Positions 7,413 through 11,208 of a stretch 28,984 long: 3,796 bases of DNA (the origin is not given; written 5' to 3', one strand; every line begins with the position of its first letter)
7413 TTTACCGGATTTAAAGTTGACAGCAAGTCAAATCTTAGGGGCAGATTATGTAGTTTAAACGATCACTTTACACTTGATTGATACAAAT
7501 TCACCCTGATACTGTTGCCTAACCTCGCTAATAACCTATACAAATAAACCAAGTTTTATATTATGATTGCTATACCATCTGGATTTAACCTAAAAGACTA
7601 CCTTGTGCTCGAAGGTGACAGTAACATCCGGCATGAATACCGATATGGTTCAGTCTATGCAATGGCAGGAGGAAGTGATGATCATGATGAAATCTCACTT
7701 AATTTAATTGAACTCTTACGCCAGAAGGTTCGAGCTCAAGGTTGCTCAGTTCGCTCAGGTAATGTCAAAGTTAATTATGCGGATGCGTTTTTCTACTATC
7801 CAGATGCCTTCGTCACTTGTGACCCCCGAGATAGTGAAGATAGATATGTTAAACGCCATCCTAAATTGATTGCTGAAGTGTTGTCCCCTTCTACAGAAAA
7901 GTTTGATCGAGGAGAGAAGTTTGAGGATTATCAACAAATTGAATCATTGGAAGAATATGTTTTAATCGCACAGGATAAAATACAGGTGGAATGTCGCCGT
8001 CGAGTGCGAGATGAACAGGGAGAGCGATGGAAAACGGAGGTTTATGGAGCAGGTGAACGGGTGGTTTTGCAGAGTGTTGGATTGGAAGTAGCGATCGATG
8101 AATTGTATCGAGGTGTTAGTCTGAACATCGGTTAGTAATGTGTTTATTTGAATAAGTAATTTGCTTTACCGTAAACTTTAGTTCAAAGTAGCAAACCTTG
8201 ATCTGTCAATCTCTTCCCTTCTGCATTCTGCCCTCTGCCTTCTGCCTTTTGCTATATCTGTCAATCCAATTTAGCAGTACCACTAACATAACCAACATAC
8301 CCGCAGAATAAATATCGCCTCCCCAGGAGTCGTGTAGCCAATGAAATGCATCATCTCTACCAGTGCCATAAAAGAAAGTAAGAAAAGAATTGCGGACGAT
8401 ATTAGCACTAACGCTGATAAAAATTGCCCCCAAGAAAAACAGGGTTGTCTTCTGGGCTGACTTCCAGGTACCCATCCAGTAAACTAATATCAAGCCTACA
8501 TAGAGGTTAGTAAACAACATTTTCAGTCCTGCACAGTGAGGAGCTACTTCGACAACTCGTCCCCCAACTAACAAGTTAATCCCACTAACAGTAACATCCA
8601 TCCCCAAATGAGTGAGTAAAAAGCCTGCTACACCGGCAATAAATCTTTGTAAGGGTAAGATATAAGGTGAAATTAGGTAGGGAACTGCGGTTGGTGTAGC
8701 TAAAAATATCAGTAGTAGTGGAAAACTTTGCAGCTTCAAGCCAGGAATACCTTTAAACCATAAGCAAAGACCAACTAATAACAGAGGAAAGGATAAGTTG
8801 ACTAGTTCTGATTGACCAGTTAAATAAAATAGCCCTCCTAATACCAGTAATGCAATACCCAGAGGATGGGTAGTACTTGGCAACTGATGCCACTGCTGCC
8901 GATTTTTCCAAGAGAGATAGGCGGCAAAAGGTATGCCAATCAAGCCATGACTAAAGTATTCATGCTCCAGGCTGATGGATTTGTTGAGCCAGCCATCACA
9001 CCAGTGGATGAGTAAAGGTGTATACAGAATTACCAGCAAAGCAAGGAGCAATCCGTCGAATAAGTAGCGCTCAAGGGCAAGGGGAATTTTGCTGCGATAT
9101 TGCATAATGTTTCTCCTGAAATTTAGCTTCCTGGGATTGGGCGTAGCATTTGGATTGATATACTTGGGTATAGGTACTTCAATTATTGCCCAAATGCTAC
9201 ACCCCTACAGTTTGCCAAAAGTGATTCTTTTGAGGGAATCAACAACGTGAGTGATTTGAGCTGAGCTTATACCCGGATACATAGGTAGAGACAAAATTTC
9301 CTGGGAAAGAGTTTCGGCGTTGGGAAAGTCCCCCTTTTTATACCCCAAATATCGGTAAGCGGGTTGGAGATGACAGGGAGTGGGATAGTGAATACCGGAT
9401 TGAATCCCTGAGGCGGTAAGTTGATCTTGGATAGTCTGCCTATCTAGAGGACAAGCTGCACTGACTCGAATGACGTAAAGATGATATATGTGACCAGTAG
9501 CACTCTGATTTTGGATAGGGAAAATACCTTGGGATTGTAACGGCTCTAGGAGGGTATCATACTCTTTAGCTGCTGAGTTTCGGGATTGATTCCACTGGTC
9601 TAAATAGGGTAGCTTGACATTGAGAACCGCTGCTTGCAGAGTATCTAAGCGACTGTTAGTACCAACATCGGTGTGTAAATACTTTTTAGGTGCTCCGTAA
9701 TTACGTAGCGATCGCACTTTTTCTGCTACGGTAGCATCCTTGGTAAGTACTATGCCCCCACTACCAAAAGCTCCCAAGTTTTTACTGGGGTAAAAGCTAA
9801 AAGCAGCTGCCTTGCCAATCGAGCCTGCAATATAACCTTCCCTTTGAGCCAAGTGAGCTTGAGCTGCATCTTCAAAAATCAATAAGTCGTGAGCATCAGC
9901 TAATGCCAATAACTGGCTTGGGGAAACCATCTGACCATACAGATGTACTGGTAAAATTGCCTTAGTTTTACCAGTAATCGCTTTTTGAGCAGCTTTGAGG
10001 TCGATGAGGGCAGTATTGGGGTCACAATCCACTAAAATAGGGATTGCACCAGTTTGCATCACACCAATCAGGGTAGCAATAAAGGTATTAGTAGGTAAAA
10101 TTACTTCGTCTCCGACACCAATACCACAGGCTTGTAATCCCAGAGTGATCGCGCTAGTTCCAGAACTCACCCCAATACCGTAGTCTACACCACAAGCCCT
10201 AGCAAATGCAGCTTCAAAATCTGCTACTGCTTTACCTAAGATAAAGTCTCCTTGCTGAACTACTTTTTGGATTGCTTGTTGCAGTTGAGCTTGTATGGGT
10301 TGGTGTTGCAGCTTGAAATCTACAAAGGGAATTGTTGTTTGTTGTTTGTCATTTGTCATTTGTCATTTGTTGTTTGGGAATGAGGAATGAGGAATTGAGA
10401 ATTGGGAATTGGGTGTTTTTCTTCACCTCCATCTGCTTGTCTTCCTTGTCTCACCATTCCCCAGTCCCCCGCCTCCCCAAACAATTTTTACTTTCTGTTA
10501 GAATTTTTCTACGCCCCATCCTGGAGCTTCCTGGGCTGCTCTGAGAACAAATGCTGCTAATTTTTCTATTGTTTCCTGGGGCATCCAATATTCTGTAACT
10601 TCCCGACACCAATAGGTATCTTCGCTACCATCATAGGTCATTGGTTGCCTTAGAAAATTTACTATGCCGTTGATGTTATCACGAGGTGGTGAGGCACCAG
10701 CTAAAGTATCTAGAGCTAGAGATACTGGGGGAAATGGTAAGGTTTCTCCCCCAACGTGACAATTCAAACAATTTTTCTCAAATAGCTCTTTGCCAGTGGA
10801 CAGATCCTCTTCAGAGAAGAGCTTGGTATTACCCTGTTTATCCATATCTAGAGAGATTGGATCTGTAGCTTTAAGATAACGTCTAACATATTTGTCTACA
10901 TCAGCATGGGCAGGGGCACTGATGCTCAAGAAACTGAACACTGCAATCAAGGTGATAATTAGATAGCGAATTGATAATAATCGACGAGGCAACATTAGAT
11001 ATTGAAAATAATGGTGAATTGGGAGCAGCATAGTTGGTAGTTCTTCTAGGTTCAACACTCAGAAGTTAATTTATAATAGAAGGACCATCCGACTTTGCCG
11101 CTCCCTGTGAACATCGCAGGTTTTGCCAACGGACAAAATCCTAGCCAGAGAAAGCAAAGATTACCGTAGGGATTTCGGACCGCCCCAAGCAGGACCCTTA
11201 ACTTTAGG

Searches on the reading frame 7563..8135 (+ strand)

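Call 22: search_protein_families(library=pfam, proteins=[window:7563-8135:+])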
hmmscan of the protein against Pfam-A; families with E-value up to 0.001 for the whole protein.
window:7563-8135:+ (190 aa): 1 family
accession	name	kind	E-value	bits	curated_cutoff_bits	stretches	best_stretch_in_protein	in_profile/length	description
PF05685.18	Uma2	-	1.6e-31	109.6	27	1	11-172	2-164/172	Putative restriction endonuclease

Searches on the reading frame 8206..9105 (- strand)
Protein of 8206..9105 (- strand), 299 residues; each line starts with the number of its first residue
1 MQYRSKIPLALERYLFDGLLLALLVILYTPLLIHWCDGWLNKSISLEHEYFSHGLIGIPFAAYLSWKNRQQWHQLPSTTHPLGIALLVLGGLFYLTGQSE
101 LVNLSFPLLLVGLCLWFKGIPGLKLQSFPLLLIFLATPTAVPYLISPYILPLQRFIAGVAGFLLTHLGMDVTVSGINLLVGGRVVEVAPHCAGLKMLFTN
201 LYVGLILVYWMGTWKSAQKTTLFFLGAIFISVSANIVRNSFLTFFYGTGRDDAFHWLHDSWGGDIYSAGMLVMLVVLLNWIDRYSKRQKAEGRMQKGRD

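Call 22: search_protein_families(library=pfam, proteins=[window:8206-9105:-])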
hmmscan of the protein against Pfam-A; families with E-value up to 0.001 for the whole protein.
window:8206-9105:- (299 aa): 1 family
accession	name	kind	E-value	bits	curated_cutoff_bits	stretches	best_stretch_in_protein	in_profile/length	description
PF09721.15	Exosortase_EpsH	-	4.4e-56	190.5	25.7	1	21-277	1-251/254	Transmembrane exosortase (Exosortase_EpsH)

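Call 51: find_related_loci(query=window:8206-9105:-, collection=metagenome_contigs, flank=2500)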
Query window:8206-9105:- (299 aa) in metagenome_contigs; peptide patterns used: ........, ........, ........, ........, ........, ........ (x = any residue, [..] = any of these).
154 stretches matched a pattern; 132 encode a relative of the query (tblastn E <= 1e-3); the best 80 are kept; 80 distinct loci.
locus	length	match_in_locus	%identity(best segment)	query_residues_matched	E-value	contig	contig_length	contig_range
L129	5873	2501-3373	83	1-291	6e-166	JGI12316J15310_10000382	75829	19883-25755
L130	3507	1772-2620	71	1-283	8e-142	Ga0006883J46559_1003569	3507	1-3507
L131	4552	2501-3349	71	1-283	7e-138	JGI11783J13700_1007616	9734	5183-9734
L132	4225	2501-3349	71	1-283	4e-138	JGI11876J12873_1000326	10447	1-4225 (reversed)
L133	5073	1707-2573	72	1-289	8e-137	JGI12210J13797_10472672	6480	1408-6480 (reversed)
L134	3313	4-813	72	20-289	1e-126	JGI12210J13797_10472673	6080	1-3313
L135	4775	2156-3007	62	1-284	2e-125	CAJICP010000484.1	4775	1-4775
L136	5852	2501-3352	61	1-284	3e-121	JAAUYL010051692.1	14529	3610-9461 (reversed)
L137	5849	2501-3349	61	1-283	3e-120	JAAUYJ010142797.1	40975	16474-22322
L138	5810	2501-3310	64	15-284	8e-120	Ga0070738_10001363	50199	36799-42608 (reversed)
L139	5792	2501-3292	66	34-292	3e-119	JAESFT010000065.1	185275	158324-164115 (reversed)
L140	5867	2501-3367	64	1-289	4e-119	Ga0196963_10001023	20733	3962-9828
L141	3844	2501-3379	60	2-299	7e-121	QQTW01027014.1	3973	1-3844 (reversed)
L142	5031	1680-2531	63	1-284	1e-117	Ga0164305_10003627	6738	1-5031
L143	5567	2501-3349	62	2-288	2e-117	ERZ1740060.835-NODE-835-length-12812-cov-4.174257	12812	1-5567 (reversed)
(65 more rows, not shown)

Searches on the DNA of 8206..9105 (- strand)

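Call 64: search_with_rna_model(model_id=R1, sources=[L129, L130, L131, L132, L133, L134, L135, L136, L137, L138, L139, L140, L141, L142, L143, L144, L145, L146, L147, L148, L149, L150, L151, L152, L153, L154, L155, L156, L157, L158, L159, L160, L161, L162, L163, L164, L165, L166, L167, L168, L169, L170, L171, L172, L173, L174, L175, L176, L177, L178, L179, L180, L181, L182, L183, L184, L185, L186, L187, L188, L189, L190, L191, L192, L193, L194, L195, L196, L197, L198, L199, L200, L201, L202, L203, L204, L205, L206, L207, L208], max_evalue=0.01)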
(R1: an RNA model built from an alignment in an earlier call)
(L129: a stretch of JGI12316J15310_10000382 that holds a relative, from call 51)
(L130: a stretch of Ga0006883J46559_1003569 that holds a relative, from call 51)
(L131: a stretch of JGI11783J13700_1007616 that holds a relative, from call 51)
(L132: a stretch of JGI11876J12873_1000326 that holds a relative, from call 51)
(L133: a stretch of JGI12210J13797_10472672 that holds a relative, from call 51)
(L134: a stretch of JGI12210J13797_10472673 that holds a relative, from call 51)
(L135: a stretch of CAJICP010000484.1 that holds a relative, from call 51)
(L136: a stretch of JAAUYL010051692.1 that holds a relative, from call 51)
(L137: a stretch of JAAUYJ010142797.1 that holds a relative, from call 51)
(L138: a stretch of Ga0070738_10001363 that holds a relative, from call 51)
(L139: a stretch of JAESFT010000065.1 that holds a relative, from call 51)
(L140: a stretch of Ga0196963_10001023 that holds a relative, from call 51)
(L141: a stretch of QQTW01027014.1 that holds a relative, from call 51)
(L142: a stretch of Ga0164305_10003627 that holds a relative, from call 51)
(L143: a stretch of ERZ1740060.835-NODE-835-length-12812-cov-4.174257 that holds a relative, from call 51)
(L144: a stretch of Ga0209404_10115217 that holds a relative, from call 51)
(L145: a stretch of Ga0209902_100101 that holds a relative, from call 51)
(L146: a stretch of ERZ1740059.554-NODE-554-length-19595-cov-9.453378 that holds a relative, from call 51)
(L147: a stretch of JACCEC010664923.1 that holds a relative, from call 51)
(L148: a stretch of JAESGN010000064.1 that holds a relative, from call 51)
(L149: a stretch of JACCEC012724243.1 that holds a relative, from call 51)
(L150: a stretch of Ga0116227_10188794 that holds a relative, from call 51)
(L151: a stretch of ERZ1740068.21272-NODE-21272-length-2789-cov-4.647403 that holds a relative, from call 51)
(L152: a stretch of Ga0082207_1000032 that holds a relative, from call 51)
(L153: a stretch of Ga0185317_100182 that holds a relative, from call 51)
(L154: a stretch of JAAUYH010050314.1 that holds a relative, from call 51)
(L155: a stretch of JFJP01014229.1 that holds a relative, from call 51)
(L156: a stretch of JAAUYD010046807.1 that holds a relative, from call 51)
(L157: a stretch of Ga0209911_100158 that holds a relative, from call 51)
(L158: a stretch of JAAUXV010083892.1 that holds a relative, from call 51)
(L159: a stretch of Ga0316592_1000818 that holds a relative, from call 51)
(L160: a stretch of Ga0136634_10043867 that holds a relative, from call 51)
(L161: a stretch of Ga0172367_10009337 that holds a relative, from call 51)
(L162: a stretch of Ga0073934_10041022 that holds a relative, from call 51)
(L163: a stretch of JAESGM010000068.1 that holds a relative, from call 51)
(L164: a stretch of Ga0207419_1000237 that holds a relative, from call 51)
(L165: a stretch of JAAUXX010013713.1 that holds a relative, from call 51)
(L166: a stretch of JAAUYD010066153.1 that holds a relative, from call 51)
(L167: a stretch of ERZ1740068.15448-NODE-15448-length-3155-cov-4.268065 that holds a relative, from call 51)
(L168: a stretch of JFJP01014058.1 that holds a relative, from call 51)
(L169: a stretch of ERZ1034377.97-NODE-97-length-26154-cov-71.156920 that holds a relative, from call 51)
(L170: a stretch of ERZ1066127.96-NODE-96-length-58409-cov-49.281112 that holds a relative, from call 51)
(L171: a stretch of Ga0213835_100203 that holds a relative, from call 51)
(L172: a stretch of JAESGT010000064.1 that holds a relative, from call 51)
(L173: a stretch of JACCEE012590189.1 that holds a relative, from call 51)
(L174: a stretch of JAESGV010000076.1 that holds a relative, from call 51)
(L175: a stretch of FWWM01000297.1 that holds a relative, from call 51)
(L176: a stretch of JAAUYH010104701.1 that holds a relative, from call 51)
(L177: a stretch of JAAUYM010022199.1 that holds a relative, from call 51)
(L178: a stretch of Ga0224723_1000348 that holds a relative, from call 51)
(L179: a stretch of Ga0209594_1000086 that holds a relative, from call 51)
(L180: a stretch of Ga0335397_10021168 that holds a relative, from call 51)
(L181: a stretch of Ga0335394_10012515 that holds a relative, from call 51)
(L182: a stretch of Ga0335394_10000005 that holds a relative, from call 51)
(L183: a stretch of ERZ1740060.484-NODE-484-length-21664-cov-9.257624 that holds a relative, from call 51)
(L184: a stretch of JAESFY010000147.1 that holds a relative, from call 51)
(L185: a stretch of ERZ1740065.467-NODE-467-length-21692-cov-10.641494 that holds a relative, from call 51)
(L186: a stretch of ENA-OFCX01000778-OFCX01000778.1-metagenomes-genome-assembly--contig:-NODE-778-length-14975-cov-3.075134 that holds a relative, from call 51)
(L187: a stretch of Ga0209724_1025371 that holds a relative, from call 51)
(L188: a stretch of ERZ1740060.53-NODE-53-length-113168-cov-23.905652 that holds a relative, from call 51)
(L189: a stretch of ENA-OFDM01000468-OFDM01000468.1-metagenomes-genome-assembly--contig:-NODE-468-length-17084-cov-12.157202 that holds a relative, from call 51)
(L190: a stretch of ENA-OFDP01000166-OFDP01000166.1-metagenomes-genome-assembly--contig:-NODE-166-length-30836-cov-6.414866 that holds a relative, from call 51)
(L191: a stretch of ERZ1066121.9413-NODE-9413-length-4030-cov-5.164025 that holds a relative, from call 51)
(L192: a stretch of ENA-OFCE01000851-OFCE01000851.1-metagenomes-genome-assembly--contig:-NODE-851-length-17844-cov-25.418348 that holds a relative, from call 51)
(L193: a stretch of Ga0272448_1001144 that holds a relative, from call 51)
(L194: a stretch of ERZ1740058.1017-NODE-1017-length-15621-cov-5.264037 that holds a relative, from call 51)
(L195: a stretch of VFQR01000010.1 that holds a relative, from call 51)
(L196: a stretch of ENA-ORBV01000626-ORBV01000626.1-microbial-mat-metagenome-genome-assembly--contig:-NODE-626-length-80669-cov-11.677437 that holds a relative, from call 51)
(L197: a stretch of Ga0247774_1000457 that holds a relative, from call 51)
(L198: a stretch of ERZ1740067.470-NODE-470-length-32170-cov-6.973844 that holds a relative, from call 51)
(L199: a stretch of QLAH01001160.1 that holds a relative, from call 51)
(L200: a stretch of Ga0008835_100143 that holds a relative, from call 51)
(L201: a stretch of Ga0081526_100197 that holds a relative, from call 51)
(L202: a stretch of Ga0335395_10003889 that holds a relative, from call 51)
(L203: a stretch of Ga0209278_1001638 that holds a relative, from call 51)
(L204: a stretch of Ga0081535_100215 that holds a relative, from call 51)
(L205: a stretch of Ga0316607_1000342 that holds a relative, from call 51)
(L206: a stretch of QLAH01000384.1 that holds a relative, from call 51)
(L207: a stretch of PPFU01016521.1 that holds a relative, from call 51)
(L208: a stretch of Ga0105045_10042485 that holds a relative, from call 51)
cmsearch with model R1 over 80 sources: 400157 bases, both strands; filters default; matches with E-value up to 0.01: 1.
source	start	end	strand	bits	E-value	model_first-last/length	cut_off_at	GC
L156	1945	1976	-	22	0.0088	1-77/77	no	0.56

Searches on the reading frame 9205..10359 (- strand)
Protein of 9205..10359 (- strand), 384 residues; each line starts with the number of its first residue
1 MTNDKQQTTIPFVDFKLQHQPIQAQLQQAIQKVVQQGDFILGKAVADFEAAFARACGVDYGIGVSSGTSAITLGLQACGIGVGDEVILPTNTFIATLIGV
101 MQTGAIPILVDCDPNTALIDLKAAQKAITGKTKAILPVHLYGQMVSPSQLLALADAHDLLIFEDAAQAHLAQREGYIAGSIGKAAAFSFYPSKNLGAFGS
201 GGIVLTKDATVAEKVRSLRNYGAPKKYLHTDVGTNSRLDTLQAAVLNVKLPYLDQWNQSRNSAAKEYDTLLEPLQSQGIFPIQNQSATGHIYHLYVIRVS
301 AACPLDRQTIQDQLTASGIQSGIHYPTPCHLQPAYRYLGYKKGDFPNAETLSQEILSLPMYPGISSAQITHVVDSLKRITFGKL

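Call 22: search_protein_families(library=pfam, proteins=[window:9205-10359:-])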
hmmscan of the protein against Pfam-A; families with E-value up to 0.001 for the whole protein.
window:9205-10359:- (384 aa): 2 families
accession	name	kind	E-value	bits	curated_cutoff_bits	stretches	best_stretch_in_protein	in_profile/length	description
PF01041.23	DegT_DnrJ_EryC1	-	3.7e-111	372.3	19.8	1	22-376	3-359/360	DegT/DnrJ/EryC1/StrS aminotransferase family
PF00155.27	Aminotran_1_2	-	5.1e-07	29.7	19.7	1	19-287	17-303/361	Aminotransferase class I and II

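Call 37: find_encoding_contigs(protein=window:9205-10359:-, flank=3000, max_places=6)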
Protein window:9205-10359:- (384 aa): no gene with exactly this product is on record in the collection.

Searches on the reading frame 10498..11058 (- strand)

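Call 22: search_protein_families(library=pfam, proteins=[window:10498-11058:-])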
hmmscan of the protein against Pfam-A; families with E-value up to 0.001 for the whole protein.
window:10498-11058:- (186 aa): 2 families
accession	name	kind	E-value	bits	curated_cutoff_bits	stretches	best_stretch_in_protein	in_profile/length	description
PF14495.11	Cytochrom_C550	-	3.6e-38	130.8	27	1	66-185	6-133/136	Cytochrome c-550 domain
PF13442.11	Cytochrome_CBB3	-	0.00041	21.1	27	0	85-111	2-26/68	Cytochrome C oxidase, cbb3-type, subunit III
